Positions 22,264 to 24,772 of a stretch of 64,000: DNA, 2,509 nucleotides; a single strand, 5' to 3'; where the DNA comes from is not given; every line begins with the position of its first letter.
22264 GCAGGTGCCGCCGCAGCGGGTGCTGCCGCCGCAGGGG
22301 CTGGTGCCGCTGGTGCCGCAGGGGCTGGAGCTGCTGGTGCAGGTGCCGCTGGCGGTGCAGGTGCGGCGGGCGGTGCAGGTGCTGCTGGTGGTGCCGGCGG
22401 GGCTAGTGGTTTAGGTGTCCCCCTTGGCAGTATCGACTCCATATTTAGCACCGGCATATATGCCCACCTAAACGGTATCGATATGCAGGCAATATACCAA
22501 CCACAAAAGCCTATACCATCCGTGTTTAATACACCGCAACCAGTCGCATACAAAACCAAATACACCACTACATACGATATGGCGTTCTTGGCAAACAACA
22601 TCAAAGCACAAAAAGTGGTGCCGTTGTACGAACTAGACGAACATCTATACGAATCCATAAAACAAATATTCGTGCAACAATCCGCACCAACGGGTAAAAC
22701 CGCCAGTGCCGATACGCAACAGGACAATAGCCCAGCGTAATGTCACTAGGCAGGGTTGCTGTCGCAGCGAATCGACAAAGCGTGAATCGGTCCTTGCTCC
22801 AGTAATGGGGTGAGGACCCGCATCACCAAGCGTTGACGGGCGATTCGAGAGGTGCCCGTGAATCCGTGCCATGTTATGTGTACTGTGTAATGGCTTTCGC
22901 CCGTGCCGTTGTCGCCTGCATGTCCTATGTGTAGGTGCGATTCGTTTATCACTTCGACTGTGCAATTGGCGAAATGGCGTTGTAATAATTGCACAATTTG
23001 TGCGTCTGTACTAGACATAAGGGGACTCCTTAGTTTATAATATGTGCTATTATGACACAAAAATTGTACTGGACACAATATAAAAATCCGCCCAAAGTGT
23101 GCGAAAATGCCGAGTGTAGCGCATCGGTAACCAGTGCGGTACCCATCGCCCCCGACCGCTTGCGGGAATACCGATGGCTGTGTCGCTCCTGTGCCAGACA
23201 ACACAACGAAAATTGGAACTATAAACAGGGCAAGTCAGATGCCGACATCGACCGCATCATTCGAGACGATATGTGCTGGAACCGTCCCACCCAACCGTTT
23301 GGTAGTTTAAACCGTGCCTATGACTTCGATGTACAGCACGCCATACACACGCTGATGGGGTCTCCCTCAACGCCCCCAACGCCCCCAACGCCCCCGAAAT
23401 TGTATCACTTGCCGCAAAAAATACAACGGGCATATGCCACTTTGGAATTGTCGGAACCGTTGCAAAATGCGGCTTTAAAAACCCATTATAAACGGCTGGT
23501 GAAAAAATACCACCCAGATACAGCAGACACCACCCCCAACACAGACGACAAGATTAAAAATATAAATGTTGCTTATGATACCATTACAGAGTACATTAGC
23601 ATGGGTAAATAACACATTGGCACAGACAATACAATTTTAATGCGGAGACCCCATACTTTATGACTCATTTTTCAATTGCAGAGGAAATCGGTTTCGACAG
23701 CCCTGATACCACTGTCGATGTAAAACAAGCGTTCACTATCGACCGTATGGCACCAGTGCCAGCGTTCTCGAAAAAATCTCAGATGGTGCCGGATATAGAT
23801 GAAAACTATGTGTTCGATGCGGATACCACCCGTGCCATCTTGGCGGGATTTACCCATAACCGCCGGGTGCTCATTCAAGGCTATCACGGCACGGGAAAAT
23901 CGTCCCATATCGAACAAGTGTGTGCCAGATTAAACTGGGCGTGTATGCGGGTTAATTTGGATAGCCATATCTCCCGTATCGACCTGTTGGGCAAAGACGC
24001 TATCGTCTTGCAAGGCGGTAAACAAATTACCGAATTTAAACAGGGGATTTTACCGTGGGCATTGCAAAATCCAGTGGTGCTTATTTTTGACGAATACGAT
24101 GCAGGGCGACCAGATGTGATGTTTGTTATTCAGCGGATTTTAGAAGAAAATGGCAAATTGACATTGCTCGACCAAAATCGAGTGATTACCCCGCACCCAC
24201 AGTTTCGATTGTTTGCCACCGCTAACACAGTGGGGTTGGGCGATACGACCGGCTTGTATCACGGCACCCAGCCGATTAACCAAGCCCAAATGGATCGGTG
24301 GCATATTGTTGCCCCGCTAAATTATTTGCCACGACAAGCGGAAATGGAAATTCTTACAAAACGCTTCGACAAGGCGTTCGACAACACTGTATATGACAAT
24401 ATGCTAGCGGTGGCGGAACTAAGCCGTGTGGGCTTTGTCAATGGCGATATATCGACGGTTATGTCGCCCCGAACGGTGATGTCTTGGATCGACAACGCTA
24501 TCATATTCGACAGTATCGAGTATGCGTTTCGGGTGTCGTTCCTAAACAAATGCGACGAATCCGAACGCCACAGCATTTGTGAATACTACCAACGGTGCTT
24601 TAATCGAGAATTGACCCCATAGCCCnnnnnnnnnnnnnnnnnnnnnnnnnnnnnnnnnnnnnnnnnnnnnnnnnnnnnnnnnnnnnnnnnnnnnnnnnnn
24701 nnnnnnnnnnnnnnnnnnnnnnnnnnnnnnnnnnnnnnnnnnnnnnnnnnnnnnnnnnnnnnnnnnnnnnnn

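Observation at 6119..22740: Two orphan giant TpsA-like exoproteins with FG-GAP propeller repeats and a shared unusual C-terminus, with no TpsB partner in the window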

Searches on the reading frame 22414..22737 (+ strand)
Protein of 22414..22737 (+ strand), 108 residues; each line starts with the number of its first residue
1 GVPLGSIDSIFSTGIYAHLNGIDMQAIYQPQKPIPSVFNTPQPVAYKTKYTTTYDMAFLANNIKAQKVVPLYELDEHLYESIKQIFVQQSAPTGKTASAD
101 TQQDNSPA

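Call 11: search_protein_families(library=ncbifam, proteins=[window:22414-22737:+], max_evalue=0.01)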
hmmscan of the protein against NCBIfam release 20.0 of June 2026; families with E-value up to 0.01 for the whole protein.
seq(108 aa): 0 families

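Call 12: find_homologous_proteins(query=window:22414-22737:+, max_evalue=0.01)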
Query seq(108 aa) (108 aa): 2 proteins with E <= 0.01 among 4 candidates.
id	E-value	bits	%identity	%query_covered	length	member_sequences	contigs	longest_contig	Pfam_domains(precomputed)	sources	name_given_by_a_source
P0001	8.5e-25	105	69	77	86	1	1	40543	-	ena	-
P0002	2.6e-23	100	66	77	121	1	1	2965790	-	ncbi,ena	-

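Call 14: find_encoding_contigs(protein=P0002, flank=10000, max_places=4)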
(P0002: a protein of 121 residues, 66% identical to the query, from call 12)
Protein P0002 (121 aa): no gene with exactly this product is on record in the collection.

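Call 16: find_encoding_contigs(protein=P0001, flank=10000, max_places=4)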
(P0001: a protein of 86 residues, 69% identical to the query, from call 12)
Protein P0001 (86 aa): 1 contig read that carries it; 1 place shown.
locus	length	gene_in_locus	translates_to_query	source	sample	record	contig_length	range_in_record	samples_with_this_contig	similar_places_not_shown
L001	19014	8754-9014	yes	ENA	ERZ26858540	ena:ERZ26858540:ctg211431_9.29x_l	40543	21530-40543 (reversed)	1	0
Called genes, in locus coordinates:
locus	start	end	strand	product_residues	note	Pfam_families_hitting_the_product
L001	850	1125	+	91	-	-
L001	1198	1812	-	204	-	PF00730:HhH-GPD (weak)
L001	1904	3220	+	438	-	PF00275:EPSP_synthase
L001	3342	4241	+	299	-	PF00126:HTH_1, PF03466:LysR_substrate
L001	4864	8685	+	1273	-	PF05860:TPS, PF14312:FG-GAP_2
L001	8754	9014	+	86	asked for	-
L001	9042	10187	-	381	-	PF00266:Aminotran_5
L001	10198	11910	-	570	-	PF11412:DsbD_N, PF02683:DsbD_TM, PF13899:Thioredoxin_7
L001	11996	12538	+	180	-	PF02622:DUF179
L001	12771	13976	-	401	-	PF13180:PDZ_2 (faint), PF17820:PDZ_6 (weak), PF01435:Peptidase_M48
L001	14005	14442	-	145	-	PF00293:NUDIX, PF14815:NUDIX_4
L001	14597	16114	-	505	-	PF01144:CoA_trans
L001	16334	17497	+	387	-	PF02771:Acyl-CoA_dh_N, PF02770:Acyl-CoA_dh_M, PF00441:Acyl-CoA_dh_1, PF22924:ACOX_C_alpha1 (faint), PF08028:Acyl-CoA_dh_2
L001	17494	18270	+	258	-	PF00106:adh_short, PF08659:KR, PF13561:adh_short_C2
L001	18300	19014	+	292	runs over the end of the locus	PF01261:AP_endonuc_2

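Call 17: find_related_loci(query=A1, collection=genome_contigs, flank=10000)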
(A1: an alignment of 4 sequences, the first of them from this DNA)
Query A1 (108 aa) in genome_contigs; peptide patterns used: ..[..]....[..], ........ (x = any residue, [..] = any of these).
51 stretches matched a pattern; 1 encode a relative of the query (tblastn E <= 1e-3); 1 distinct loci.
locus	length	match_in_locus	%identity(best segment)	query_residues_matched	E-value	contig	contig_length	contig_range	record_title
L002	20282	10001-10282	54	3-96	9e-30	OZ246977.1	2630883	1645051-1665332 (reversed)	MAG: Alphaproteobacteria bacterium isolate 7c62736b-e5c8-4c29-923d-774db4e2ed42 genome assembly, chromosome: 1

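Call 35: search_protein_representatives(alignment_id=A1)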
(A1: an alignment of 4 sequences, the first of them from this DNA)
Query: 4 sequences, 91 profile positions. Proteins with E-value up to 0.001 (for the whole library): 18; up to 1e-10: 17; up to 1e-30: 9. The best 18 are listed.
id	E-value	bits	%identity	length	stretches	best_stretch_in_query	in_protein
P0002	5.4e-45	167.6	-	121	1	1-90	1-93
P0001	1.1e-41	156.9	-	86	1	6-90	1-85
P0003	1.2e-39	150.5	-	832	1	1-91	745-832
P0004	1.1e-38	147.3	-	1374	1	1-86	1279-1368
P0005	2.1e-38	146.4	-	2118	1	2-91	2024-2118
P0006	7.1e-36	138.3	-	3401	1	1-91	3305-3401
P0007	2.4e-35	136.6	-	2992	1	1-91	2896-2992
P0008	3.8e-34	132.8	-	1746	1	1-75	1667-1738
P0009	1.4e-33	130.9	-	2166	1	1-85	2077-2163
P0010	1.4e-30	121.4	-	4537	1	1-91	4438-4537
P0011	1.3e-29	118.2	-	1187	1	1-76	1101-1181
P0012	3.8e-29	116.8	-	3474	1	1-91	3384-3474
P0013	3.7e-26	107.2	-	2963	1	1-75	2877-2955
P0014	1.2e-25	105.6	-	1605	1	1-87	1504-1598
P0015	3.2e-24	101.0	-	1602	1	1-70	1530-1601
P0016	1.7e-21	92.3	-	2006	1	5-75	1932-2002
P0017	1.9e-11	60.0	-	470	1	1-73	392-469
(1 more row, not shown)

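Call 37: find_encoding_contigs(protein=P0005, flank=10000, max_places=3)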
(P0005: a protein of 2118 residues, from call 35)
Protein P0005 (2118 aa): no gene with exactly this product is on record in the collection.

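Call 50: find_encoding_contigs(protein=P0004, flank=10000, max_places=3)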
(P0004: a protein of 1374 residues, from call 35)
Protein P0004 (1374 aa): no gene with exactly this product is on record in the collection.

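Call 51: list_cluster_members(proteins=[P0002, P0004, P0005, P0006, P0008, P0010, P0012, P0014, P0016, P0017])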
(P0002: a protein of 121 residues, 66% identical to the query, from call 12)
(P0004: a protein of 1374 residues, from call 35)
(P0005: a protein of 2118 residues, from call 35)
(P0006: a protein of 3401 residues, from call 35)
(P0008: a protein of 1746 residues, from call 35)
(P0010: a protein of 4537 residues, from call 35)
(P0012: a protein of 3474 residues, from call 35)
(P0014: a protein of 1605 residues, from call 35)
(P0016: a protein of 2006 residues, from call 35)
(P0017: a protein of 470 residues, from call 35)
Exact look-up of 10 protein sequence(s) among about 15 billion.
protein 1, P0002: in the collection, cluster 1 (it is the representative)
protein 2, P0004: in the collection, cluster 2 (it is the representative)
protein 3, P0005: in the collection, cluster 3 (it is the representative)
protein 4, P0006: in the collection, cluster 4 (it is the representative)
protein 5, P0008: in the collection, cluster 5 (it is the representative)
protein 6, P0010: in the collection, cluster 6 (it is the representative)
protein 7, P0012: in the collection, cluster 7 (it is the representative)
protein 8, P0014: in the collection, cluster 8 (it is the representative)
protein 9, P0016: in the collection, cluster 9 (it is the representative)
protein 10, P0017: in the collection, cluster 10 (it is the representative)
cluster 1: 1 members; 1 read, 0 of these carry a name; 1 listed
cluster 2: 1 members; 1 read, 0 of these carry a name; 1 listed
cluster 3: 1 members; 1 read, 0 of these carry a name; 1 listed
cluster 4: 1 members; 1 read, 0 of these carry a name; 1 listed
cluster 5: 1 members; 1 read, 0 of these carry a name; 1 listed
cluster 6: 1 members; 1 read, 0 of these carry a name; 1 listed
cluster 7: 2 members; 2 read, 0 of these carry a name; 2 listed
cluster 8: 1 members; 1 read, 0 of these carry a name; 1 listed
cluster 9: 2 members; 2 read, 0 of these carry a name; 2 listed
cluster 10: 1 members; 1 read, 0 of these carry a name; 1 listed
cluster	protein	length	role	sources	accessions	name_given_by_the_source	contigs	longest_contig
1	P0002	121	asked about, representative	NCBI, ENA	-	-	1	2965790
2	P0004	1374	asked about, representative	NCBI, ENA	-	-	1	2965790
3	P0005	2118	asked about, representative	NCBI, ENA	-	-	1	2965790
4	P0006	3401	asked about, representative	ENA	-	-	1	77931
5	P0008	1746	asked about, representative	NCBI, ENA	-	-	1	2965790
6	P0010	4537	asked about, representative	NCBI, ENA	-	-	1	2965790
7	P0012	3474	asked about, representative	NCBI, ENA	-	-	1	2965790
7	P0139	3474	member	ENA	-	-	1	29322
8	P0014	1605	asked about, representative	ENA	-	-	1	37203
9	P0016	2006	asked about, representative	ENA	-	-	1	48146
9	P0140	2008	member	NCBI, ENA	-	-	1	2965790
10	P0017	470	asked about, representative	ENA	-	-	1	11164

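Call 77: search_protein_families(library=pfam, proteins=[P0004, P0005, P0008, P0014, P0016], max_evalue=0.001)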
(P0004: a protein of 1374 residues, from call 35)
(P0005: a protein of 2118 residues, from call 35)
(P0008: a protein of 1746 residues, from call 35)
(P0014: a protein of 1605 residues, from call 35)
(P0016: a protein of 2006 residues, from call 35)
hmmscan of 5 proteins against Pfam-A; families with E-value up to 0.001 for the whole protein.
P0004 (1374 aa): 2 families
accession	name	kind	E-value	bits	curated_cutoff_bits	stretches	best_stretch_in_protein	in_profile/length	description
PF14312.12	FG-GAP_2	-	2e-43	146.8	23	6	816-853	14-49/49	FG-GAP repeat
PF05860.19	TPS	-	2.1e-30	106.9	33.5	1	25-293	5-251/252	TPS secretion domain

P0005 (2118 aa): 2 families
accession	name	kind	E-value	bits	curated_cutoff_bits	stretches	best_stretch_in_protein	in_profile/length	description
PF14312.12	FG-GAP_2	-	8e-106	346.5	23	12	564-601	14-49/49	FG-GAP repeat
PF05860.19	TPS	-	8.9e-32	111.4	33.5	1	32-296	3-250/252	TPS secretion domain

P0008 (1746 aa): 3 families
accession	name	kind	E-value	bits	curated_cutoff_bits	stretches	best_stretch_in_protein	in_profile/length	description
PF05860.19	TPS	-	1.1e-33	117.7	33.5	1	29-294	3-251/252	TPS secretion domain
PF14312.12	FG-GAP_2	-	4.1e-30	104.2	23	3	867-911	10-49/49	FG-GAP repeat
PF18657.6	YDG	-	1.2e-06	29.2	25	1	1352-1433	1-79/85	YDG domain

P0014 (1605 aa): 2 families
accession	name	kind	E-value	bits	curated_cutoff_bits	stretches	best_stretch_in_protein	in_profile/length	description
PF05860.19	TPS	-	3.4e-32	112.8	33.5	1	38-302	4-251/252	TPS secretion domain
PF14312.12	FG-GAP_2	-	5.4e-15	55.8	23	2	707-741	13-49/49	FG-GAP repeat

P0016 (2006 aa): 3 families
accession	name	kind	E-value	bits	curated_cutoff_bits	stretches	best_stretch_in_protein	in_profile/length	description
PF14312.12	FG-GAP_2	-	1.9e-45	153.2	23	6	618-667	2-49/49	FG-GAP repeat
PF05860.19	TPS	-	1.5e-29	104.2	33.5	1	42-306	4-251/252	TPS secretion domain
PF18657.6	YDG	-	1.1e-15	58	25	4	1322-1397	11-82/85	YDG domain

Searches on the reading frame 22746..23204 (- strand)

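Call 26: search_protein_families(library=pfam, proteins=[window:22746-23204:-], max_evalue=0.001)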
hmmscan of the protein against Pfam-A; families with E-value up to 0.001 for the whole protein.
window:22746-23204:- (152 aa): 1 family
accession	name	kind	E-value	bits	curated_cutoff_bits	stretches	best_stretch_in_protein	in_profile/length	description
PF01722.23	BolA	-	5.9e-20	71.8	25.7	1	74-148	1-72/76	BolA-like protein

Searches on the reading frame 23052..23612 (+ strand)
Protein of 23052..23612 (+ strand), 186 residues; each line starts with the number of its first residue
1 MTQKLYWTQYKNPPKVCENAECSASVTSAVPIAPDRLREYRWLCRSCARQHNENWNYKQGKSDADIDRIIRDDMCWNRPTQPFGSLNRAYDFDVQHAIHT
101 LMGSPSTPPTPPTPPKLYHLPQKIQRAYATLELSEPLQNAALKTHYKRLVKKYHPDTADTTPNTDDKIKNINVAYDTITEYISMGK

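Call 9: search_protein_families(library=pfam, proteins=[window:23052-23612:+], max_evalue=0.001)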
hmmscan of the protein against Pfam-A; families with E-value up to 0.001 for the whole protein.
window:23052-23612:+ (186 aa): 1 family
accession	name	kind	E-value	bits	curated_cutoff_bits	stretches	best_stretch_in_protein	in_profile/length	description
PF00226.36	DnaJ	-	2e-10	41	27.8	1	127-179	2-54/63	DnaJ domain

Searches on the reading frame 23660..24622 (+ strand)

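Call 9: search_protein_families(library=pfam, proteins=[window:23660-24622:+], max_evalue=0.001)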
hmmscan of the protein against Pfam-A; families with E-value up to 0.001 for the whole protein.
window:23660-24622:+ (320 aa): 5 families
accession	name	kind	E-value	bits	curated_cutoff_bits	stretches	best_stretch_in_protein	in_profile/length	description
PF07728.20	AAA_5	-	7.1e-12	45.9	22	1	70-192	2-125/139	AAA domain (dynein-related subfamily)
PF12556.13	CobS_N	-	4.9e-05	23.4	22.2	1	14-40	5-31/34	Cobaltochelatase CobS subunit N terminal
PF07726.17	AAA_3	-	5.1e-05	23.6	27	1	70-214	2-129/131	ATPase family associated with various cellular activities (AAA)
PF00004.35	AAA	-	7.2e-05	23.7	21.2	1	70-153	1-73/131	ATPase family associated with various cellular activities (AAA)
PF13191.12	AAA_16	-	0.00043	21.3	32.6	0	68-112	25-75/167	AAA ATPase domain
